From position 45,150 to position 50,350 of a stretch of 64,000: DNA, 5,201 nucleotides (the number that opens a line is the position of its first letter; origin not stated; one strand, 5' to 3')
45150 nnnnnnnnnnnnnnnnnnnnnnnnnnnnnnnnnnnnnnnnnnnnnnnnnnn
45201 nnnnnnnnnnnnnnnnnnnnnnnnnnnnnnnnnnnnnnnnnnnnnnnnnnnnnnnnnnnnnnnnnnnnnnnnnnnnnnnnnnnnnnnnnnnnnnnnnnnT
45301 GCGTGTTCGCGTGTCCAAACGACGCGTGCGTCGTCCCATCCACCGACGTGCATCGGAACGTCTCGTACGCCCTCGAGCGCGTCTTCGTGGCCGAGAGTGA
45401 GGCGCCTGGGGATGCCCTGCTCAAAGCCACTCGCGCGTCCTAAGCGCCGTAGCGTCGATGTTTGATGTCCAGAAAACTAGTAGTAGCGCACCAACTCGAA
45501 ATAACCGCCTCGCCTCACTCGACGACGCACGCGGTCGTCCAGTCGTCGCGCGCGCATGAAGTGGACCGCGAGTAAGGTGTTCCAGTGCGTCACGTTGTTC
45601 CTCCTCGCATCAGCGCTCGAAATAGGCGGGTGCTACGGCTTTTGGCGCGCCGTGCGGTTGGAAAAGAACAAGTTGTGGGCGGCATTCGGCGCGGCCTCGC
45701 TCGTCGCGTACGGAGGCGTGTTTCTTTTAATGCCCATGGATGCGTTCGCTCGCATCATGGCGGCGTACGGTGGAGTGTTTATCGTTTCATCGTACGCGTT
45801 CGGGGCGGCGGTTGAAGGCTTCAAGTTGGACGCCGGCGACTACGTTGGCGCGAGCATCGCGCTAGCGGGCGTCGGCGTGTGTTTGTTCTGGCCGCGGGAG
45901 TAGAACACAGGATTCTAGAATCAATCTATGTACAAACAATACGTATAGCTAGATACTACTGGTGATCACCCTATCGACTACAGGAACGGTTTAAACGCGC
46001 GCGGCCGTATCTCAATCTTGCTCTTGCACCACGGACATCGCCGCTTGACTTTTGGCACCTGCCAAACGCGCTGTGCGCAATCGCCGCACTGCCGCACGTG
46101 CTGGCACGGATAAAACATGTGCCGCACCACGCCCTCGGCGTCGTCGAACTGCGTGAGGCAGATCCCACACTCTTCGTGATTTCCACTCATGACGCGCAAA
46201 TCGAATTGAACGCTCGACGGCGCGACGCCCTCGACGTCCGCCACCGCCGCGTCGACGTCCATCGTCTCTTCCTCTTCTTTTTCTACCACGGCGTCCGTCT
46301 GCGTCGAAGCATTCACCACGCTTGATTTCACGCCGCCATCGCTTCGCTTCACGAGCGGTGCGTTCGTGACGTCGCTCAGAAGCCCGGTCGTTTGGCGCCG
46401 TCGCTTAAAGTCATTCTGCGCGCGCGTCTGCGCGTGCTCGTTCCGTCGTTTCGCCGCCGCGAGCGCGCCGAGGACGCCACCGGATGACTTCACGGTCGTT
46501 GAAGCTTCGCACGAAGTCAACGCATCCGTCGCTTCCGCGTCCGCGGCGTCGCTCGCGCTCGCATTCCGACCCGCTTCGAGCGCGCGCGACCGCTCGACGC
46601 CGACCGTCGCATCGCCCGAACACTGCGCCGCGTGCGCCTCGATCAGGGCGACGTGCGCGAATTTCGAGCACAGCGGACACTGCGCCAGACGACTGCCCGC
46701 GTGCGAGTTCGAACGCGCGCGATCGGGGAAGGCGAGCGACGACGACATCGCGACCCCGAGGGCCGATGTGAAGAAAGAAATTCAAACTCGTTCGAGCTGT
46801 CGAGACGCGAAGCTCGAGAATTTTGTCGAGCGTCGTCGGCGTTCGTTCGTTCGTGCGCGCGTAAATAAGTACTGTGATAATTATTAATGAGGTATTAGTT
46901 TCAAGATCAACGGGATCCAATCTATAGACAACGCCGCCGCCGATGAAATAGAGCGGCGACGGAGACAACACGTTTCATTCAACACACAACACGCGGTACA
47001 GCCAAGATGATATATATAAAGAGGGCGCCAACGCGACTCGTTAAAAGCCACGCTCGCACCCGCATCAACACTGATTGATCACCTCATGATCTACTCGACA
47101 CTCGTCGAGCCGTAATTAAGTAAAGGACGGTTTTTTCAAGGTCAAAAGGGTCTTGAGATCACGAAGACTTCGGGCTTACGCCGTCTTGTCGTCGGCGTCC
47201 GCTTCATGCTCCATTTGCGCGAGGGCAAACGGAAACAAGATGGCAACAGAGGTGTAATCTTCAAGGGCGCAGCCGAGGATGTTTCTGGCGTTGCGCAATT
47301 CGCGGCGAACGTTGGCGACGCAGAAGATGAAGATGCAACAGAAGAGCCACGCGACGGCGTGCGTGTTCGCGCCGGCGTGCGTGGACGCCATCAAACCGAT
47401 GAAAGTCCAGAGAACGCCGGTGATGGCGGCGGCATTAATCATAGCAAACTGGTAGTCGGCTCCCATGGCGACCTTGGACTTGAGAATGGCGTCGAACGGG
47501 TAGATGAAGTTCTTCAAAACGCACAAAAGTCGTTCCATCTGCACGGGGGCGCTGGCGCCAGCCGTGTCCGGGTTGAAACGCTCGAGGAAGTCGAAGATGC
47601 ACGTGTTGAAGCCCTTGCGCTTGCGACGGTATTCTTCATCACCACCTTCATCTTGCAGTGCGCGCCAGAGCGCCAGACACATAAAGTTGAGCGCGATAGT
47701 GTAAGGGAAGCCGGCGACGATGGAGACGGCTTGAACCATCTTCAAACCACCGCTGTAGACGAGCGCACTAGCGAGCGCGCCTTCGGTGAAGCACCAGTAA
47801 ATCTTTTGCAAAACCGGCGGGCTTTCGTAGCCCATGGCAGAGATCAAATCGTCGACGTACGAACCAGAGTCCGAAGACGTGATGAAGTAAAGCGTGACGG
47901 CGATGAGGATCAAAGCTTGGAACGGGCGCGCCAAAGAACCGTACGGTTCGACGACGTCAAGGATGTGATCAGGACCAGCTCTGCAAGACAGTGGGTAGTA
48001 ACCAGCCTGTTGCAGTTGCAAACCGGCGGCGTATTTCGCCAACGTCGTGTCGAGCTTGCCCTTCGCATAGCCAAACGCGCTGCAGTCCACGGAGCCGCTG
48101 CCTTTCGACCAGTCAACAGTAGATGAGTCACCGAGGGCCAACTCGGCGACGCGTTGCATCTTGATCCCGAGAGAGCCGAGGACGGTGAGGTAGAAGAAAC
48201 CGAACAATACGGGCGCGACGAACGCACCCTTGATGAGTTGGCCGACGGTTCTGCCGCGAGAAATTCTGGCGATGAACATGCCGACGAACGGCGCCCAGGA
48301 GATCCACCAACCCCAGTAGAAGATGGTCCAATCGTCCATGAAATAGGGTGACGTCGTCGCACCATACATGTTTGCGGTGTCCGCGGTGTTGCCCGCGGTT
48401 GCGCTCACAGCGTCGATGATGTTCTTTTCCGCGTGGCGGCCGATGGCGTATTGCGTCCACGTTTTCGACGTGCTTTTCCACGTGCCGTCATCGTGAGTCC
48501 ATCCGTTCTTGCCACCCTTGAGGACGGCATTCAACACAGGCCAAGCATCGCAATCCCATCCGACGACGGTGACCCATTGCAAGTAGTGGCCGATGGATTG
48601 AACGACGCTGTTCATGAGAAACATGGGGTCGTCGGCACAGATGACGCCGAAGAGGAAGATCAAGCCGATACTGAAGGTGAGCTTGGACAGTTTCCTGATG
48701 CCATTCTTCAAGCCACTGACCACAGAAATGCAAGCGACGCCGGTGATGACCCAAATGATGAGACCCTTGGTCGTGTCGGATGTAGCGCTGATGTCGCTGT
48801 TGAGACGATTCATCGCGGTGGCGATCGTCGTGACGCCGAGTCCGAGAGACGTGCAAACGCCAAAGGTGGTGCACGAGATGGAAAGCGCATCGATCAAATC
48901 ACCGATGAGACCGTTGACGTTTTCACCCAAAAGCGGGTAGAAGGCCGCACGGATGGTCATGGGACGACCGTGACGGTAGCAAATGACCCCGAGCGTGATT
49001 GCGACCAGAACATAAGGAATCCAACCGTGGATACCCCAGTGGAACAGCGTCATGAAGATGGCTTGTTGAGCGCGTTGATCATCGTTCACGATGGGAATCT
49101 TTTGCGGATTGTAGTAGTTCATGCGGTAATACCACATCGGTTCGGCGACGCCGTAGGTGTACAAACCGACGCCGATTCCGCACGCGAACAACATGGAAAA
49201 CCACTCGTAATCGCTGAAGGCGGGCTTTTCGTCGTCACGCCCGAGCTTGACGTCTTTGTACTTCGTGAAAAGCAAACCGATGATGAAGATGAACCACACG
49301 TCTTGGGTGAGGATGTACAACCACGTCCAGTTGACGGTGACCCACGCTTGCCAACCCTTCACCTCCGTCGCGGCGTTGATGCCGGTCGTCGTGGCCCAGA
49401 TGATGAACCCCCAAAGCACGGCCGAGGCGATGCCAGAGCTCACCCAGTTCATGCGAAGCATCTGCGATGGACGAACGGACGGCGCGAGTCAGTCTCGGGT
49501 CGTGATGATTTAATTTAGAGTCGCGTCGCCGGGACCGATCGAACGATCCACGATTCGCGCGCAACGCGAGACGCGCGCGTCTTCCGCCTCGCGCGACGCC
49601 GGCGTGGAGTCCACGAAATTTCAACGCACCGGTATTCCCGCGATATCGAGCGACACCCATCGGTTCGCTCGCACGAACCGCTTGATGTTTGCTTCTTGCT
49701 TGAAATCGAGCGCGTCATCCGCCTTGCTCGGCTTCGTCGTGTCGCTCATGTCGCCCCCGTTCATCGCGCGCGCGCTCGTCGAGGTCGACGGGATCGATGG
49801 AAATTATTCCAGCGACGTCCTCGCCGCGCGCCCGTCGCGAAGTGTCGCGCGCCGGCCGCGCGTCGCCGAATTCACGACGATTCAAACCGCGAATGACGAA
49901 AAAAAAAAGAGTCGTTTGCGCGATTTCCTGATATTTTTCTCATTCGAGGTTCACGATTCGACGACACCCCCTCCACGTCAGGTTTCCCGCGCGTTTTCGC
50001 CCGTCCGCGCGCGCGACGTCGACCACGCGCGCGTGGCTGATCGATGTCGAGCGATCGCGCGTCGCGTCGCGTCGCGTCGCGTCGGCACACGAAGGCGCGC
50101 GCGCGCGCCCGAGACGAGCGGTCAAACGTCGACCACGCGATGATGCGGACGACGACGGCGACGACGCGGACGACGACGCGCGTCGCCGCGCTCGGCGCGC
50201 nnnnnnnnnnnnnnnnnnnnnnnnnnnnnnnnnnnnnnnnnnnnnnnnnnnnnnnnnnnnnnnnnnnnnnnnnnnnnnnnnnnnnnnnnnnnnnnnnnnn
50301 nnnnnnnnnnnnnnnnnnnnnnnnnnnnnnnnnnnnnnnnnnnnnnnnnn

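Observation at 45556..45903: UPF0060/YnfA small 4-TM protein (a bacterial family) 1.3 kb from the BCCT transporter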

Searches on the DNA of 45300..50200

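Call 66: search_rna_families(source=window, start=45300, end=50200, threshold=evalue, max_evalue=1)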
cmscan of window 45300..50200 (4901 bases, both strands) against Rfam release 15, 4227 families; matches with E-value up to 1: 1.
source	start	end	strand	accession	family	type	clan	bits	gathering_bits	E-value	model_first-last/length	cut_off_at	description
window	50009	50074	-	RF03990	mir-4888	Gene; miRNA;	-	26.5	90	0.14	1-73/73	no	mir-4888 microRNA precursor family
